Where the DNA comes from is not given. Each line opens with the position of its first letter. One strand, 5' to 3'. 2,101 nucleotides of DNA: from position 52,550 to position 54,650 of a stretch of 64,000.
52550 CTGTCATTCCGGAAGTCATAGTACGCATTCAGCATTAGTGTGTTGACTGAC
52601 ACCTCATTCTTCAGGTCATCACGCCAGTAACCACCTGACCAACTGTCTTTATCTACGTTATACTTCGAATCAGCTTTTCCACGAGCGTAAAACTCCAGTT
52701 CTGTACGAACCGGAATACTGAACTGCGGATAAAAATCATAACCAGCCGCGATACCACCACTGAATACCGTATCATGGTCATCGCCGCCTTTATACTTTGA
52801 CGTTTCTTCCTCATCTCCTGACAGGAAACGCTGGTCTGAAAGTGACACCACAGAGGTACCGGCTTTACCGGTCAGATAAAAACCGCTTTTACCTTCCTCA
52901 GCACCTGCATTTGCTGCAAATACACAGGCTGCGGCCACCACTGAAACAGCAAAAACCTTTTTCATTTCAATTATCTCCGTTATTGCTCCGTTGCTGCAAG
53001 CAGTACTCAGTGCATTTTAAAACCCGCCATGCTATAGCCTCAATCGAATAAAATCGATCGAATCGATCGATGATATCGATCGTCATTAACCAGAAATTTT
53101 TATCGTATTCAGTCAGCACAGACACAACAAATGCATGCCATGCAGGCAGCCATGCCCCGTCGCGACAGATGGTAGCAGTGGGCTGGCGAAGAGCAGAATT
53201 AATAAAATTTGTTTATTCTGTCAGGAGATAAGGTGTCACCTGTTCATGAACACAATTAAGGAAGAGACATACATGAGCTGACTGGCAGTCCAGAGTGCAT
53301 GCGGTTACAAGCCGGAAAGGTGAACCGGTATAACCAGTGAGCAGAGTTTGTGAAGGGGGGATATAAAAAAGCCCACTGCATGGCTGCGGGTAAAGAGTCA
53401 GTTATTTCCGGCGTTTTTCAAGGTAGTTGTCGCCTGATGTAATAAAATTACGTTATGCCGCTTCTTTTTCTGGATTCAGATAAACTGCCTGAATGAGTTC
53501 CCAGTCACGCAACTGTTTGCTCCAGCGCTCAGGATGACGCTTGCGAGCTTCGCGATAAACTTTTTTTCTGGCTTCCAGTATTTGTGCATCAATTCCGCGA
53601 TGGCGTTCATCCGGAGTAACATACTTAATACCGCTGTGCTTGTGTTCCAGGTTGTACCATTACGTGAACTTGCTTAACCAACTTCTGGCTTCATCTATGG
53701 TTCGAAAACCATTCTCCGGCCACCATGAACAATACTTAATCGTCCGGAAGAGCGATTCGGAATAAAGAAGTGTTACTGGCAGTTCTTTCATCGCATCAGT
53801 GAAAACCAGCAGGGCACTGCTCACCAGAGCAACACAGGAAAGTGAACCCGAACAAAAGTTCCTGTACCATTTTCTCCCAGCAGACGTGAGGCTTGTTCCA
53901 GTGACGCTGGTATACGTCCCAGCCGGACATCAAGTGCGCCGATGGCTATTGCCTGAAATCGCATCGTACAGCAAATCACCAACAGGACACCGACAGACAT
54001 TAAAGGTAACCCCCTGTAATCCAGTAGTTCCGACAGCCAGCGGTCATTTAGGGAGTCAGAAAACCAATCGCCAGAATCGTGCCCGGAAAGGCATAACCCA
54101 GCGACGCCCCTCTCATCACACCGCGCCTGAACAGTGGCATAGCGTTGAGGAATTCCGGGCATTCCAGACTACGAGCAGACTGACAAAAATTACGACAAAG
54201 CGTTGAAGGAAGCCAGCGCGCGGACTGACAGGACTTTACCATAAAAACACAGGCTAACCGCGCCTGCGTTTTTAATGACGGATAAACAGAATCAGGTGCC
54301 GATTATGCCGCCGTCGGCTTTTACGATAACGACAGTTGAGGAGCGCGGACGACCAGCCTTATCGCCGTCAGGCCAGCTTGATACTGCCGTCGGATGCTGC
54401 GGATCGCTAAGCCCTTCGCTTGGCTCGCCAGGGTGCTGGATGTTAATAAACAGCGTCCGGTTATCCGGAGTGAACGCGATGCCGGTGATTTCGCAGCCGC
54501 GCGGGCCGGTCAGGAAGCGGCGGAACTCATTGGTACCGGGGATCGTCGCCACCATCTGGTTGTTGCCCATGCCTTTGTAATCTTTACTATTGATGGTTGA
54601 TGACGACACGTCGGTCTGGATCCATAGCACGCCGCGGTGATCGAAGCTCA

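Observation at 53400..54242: Scar of a lost operon: ABC-permease-like fragment next to a transposase remnant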

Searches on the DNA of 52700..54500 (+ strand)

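Call 4: search_dna_similar(query=window:53000-54400:+, collection=ecoli_genomes, mode=near, max_rows=25)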
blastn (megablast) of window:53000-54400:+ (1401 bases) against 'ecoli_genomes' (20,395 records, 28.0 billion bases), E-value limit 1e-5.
Records with a match: 320; places in all: 416; records where one place covers at least 80% of the query: 55.
Genomes with a match: 319 of 5426; with a place that covers at least 80% of the query: 55. Places per genome that has any: lowest 1, median 1, highest 5. On chromosomes: 385 places; on plasmids: 31.
Best place of each record, by identity: >=99% 93; 95-99% 86; 90-95% 77; 80-90% 37; 60-80% 27.
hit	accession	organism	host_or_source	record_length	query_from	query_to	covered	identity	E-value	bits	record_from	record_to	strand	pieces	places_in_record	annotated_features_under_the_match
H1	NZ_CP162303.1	Escherichia coli strain XB2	chicken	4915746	1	1401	100%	100.0%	0e+0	2588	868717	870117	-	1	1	iron ABC transporter permease | PhoX family phosphatase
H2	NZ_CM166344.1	Escherichia coli strain CH4804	Homo sapiens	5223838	1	1401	100%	100.0%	0e+0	2588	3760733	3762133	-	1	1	iron ABC transporter permease | PhoX family protein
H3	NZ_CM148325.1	Escherichia coli strain 24A16CRGN010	Homo sapiens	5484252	1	1401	100%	100.0%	0e+0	2588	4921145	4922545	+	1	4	iron ABC transporter permease | PhoX family protein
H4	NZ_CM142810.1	Escherichia coli strain GPEC389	chicken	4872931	1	1401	100%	100.0%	0e+0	2588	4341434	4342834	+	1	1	iron ABC transporter permease | PhoX family protein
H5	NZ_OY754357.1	Escherichia coli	-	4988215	1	1401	100%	100.0%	0e+0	2588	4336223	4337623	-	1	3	iron ABC transporter permease | PhoX family protein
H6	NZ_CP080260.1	Escherichia coli strain 135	Chicken fecal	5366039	1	1401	100%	99.9%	0e+0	2582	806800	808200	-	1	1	iron ABC transporter permease | PhoX family protein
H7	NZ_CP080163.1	Escherichia coli strain PK8275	chicken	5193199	1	1401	100%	99.9%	0e+0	2582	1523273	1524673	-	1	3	iron ABC transporter permease | PhoX family protein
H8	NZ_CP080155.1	Escherichia coli strain PK8261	chicken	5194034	1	1401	100%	99.9%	0e+0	2582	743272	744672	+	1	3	iron ABC transporter permease | PhoX family protein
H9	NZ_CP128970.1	Escherichia coli strain TUM1886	missing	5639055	1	1401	100%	99.9%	0e+0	2582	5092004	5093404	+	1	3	iron ABC transporter permease | PhoX family protein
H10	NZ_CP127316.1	Escherichia coli strain Ch1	Gallus gallus domesticus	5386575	1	1401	100%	99.9%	0e+0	2582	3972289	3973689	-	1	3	iron ABC transporter permease | PhoX family protein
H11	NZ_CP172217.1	Escherichia coli strain GF4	chicken meat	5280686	1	1401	100%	99.9%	0e+0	2582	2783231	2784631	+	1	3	iron ABC transporter permease | PhoX family phosphatase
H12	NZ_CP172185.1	Escherichia coli strain GF60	chicken meat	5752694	1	1401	100%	99.9%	0e+0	2582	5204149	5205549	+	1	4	iron ABC transporter permease | PhoX family phosphatase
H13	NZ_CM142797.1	Escherichia coli strain GPEC1031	chicken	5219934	1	1401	100%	99.9%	0e+0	2582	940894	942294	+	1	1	iron ABC transporter permease | PhoX family protein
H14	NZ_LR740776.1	Escherichia coli strain BEN2908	Gallus gallus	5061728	1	1401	100%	99.9%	0e+0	2582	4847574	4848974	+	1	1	iron ABC transporter permease | PhoX family protein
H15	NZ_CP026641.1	Escherichia coli strain FORC_082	chicken meat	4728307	1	1401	100%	99.9%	0e+0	2577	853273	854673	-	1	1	iron ABC transporter permease | PhoX family protein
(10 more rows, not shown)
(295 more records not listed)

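Call 5: get_annotated_region(hit=H14, flank=12000)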
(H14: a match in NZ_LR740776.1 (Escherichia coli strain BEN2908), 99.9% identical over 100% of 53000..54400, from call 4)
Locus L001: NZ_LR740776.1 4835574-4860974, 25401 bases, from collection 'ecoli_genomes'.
description: Escherichia coli strain BEN2908 isolate 1 day old chicken chromosome APEC2908, complete sequence
organism: Escherichia coli strain BEN2908 (NCBI taxid 562)
replicon: chromosome; assembly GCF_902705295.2
host: Gallus gallus; source: chicken trachea; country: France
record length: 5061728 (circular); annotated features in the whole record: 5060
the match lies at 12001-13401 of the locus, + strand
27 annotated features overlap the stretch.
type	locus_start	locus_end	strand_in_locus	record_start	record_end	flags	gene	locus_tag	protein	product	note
CDS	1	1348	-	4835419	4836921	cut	yjgR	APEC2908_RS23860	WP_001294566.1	helicase HerA-like C-terminal domain-containing protein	-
CDS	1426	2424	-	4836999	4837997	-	idnR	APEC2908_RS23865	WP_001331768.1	DNA-binding transcriptional regulator IdnR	-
CDS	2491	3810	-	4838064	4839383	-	idnT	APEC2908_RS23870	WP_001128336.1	gnt-II system L-idonate transporter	-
CDS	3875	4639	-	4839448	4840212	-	idnO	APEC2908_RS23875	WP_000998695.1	gluconate 5-dehydrogenase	-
CDS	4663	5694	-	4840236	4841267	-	idnD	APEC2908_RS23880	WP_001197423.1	L-idonate 5-dehydrogenase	-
CDS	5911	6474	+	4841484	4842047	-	idnK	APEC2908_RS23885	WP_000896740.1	gluconokinase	-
CDS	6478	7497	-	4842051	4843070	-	ahr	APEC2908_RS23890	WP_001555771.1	NADPH-dependent aldehyde reductase Ahr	-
tRNA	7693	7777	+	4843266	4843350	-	-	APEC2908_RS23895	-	tRNA-Leu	-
CDS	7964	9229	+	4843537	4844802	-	-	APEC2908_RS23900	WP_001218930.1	tyrosine-type recombinase/integrase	-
CDS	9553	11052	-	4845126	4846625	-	-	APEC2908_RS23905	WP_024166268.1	phosphoethanolamine transferase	-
CDS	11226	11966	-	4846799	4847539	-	-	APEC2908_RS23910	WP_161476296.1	outer membrane protein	-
CDS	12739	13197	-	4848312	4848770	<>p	-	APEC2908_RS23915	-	iron ABC transporter permease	frameshifted; incomplete; partial in the middle of a contig; missing N-terminus and C-terminus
CDS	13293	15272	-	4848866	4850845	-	-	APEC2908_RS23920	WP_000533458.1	PhoX family protein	-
CDS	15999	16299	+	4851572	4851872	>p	-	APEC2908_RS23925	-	transposase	frameshifted; incomplete; partial in the middle of a contig; missing C-terminus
CDS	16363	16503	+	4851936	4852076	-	-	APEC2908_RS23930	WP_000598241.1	transposase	-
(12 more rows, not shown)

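Call 8: search_dna_similar(query=window:53765-54290:-, collection=ecoli_genomes, mode=distant, max_rows=30, rows=spread)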
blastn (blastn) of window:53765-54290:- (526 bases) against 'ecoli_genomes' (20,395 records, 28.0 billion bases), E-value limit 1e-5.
Records with a match: 112; places in all: 144; records where one place covers at least 80% of the query: 94.
Genomes with a match: 112 of 5426; with a place that covers at least 80% of the query: 94. Places per genome that has any: lowest 1, median 1, highest 4. On chromosomes: 140 places; on plasmids: 4.
Best place of each record, by identity: >=99% 88; 95-99% 5; 90-95% 1; 80-90% 4; 60-80% 14.
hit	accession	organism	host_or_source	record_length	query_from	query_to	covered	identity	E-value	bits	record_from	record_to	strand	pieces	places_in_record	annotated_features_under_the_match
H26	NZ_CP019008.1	Escherichia coli strain Ecol_AZ159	Homo sapiens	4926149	1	526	100%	100.0%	0e+0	949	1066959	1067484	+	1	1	iron ABC transporter permease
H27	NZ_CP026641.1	Escherichia coli strain FORC_082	chicken meat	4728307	1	526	100%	100.0%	0e+0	949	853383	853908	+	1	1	iron ABC transporter permease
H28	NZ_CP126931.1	Escherichia coli O78:H51 strain APEC E19025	Gallus gallus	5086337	1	526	100%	100.0%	0e+0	949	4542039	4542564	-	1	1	iron ABC transporter permease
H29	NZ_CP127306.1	Escherichia coli strain C51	Bos taurus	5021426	1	526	100%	100.0%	0e+0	949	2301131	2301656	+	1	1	iron ABC transporter permease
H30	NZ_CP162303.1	Escherichia coli strain XB2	chicken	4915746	1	526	100%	100.0%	0e+0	949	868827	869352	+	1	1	iron ABC transporter permease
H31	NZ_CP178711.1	Escherichia coli strain VTB97585v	Chicken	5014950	1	526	100%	100.0%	0e+0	949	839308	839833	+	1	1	iron ABC transporter permease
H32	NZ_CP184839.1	Escherichia coli strain 47-1826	Broiler chicken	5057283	1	526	100%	100.0%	0e+0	949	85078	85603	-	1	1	iron ABC transporter permease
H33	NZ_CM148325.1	Escherichia coli strain 24A16CRGN010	Homo sapiens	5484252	1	526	100%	100.0%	0e+0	949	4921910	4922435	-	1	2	iron ABC transporter permease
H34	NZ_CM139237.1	Escherichia coli strain EcE.ESBL.COL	Homo sapiens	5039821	1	526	100%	100.0%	0e+0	949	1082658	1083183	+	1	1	iron ABC transporter permease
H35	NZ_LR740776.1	Escherichia coli strain BEN2908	Gallus gallus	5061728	1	526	100%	100.0%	0e+0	949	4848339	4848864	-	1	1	iron ABC transporter permease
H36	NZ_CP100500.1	Escherichia coli strain LH50-c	Gallus gallus domesticus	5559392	1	526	100%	99.8%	0e+0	945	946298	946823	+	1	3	iron ABC transporter permease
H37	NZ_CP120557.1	Escherichia coli strain B771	Homo sapiens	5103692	1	526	100%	99.8%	0e+0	945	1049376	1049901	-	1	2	iron ABC transporter permease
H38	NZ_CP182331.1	Escherichia coli strain A65EC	-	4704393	1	526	100%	99.8%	0e+0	945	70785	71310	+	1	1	integrase core domain-containing protein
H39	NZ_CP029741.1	Escherichia coli strain AR_0085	missing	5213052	1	526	100%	99.4%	0e+0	934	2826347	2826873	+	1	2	iron ABC transporter permease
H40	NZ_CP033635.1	Escherichia coli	chicken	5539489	1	526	100%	99.2%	0e+0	930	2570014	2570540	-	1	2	iron ABC transporter permease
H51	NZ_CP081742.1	Escherichia coli strain CX15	-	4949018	102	514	79%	70.8%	6e-51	211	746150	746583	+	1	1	ABC transporter permease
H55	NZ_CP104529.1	Escherichia coli strain E8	Poultry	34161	1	98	19%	87.3%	1e-22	116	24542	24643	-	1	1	none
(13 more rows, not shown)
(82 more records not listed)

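Call 9: search_dna_similar(query=window:53380-53765:-, collection=ecoli_genomes, mode=distant, max_rows=30, rows=spread)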
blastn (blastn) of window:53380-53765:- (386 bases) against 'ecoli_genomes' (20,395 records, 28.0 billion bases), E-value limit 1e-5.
Records with a match: 690; places in all: 858; records where one place covers at least 80% of the query: 407.
Genomes with a match: 660 of 5426; with a place that covers at least 80% of the query: 385. Places per genome that has any: lowest 1, median 1, highest 5. On chromosomes: 653 places; on plasmids: 205.
Best place of each record, by identity: >=99% 90; 95-99% 67; 90-95% 24; 80-90% 208; 60-80% 301.
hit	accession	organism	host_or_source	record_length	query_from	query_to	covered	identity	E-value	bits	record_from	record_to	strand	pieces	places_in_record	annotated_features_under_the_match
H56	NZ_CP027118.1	Escherichia coli strain 26561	bovine mastitis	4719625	1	386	100%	100.0%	0e+0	697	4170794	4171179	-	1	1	iron ABC transporter permease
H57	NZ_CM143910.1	Escherichia coli strain E06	Homo sapiens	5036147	1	386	100%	100.0%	0e+0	697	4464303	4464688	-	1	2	iron ABC transporter permease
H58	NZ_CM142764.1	Escherichia coli strain GPEC60-33-648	chicken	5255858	1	386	100%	99.5%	0e+0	688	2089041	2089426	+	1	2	integrase core domain-containing protein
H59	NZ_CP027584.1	Escherichia coli strain 00-3076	Homo sapiens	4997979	1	368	95%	95.9%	3e-167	597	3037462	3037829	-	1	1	IS3 family transposase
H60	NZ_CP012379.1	Escherichia coli strain PAR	cockatoo feces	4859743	1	368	95%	95.7%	4e-166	592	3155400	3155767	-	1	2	IS3 family transposase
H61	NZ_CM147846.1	Escherichia coli strain 32F4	Calf of Bos taurus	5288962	46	357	81%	97.4%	6e-144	518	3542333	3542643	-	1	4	none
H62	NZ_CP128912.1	Escherichia coli strain TUM13773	Homo sapiens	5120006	1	357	92%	80.4%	6e-87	330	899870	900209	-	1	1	none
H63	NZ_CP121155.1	Escherichia coli strain E67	bovine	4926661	1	366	95%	75.1%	3e-59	238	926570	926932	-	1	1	IS3 family transposase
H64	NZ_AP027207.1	Escherichia coli strain JNE082640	Homo sapiens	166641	1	367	95%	74.3%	2e-56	228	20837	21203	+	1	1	IS3 family transposase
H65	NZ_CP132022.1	Escherichia coli strain GON1437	Homo sapiens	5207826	1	357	92%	75.9%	9e-60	239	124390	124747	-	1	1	transposase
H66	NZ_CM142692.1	Escherichia coli strain UID2309220015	Homo sapiens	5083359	1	357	92%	75.9%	9e-60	239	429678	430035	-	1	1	IS3 family transposase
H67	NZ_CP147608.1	Escherichia coli strain GN06489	Homo sapiens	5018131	1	358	93%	75.6%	7e-61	243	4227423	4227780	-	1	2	IS3 family transposase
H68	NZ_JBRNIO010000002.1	Escherichia coli strain MB06101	seawater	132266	1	357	92%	75.6%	1e-58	235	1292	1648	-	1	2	IS3 family transposase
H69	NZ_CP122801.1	Escherichia coli strain ETEC1734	Sus scrofa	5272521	1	357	92%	75.3%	1e-58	236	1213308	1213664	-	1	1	IS3 family transposase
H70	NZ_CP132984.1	Escherichia coli strain ARS-C301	Beef Cattle Feces - Rectal Grab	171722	1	357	92%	75.3%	3e-59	237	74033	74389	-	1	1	transposase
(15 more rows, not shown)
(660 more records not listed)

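Call 10: get_annotated_region(hit=H39, flank=8000)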
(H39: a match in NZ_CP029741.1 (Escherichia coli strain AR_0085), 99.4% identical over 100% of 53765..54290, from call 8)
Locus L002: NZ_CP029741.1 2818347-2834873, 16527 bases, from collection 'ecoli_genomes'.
description: Escherichia coli strain AR_0085 chromosome, complete genome
organism: Escherichia coli strain AR_0085 (NCBI taxid 562)
replicon: chromosome; assembly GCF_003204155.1
host: missing; source: missing; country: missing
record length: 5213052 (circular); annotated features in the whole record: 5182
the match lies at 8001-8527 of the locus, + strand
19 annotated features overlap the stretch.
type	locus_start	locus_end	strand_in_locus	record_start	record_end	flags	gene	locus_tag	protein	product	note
CDS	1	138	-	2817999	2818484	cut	-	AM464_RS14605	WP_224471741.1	hypothetical protein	-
CDS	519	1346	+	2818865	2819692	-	-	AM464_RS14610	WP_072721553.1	GTPase family protein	-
CDS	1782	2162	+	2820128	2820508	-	tnpA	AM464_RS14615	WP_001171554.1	IS66-like element accessory protein TnpA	-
CDS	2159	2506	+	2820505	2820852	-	tnpB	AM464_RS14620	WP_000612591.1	IS66 family insertion sequence element accessory protein TnpB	TnpB, as the term is used for proteins encoded by IS66 family insertion elements, is considered an accessory protein, ...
CDS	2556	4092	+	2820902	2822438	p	-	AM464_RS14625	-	IS66-like element ISEc8 family transposase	frameshifted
CDS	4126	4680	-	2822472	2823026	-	-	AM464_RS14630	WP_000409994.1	IS3 family transposase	-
CDS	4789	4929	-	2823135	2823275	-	-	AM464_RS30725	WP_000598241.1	transposase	-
CDS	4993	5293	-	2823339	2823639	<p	-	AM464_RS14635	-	transposase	frameshifted; incomplete; partial in the middle of a contig; missing C-terminus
CDS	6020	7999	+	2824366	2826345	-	-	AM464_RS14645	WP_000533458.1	PhoX family protein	-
CDS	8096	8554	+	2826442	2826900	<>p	-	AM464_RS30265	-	iron ABC transporter permease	frameshifted; incomplete; partial in the middle of a contig; missing N-terminus and C-terminus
CDS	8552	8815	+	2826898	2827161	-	-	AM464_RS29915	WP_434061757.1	integrase core domain-containing protein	-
CDS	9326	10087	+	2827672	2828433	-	-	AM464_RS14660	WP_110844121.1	outer membrane protein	-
CDS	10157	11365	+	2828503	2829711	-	-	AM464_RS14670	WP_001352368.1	IS4-like element ISVsa5 family transposase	-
CDS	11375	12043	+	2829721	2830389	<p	-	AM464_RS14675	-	substrate-binding domain-containing protein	incomplete; partial in the middle of a contig; missing N-terminus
CDS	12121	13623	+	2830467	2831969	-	yjgR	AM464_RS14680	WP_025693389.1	helicase HerA-like C-terminal domain-containing protein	-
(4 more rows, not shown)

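Call 11: get_annotated_region(hit=H51, flank=6000)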
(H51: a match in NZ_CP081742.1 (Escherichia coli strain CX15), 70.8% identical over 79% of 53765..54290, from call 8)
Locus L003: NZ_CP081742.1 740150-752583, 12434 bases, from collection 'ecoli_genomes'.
description: Escherichia coli strain CX15 chromosome, complete genome
organism: Escherichia coli strain CX15 (NCBI taxid 562)
replicon: chromosome; assembly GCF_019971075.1
host: -; source: -; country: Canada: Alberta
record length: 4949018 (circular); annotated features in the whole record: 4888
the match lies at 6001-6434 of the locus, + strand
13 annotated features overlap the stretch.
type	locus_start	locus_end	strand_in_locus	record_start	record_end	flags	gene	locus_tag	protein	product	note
CDS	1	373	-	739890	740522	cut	dhaL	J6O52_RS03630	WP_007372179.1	dihydroxyacetone kinase subunit DhaL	-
CDS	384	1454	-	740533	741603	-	dhaK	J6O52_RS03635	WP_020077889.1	dihydroxyacetone kinase subunit DhaK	-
CDS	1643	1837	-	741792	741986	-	-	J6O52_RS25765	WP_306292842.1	hypothetical protein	-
CDS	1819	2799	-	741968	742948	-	-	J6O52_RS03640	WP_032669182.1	IS5-like element ISKpn26 family transposase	-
CDS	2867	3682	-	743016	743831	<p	-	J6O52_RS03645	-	IS1595-like element ISKpn3 family transposase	incomplete; partial in the middle of a contig; missing C-terminus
CDS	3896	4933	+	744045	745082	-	-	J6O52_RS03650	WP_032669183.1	extracellular solute-binding protein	-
CDS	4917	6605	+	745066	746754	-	-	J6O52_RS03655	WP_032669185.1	ABC transporter permease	-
CDS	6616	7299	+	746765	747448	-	-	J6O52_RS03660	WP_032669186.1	ABC transporter ATP-binding protein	-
CDS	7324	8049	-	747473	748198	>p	-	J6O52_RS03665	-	L,D-transpeptidase family protein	incomplete; partial in the middle of a contig; missing N-terminus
CDS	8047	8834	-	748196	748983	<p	-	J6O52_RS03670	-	IS3-like element ISSen4 family transposase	frameshifted; incomplete; partial in the middle of a contig; missing C-terminus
CDS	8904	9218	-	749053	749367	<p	-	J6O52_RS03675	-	dihydroxyacetone kinase subunit DhaK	incomplete; partial in the middle of a contig; missing C-terminus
CDS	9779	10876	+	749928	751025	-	-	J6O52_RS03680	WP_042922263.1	glycerol dehydrogenase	-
CDS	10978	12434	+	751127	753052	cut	dhaR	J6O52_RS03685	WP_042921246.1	dihydroxyacetone kinase operon transcriptional regulator DhaR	-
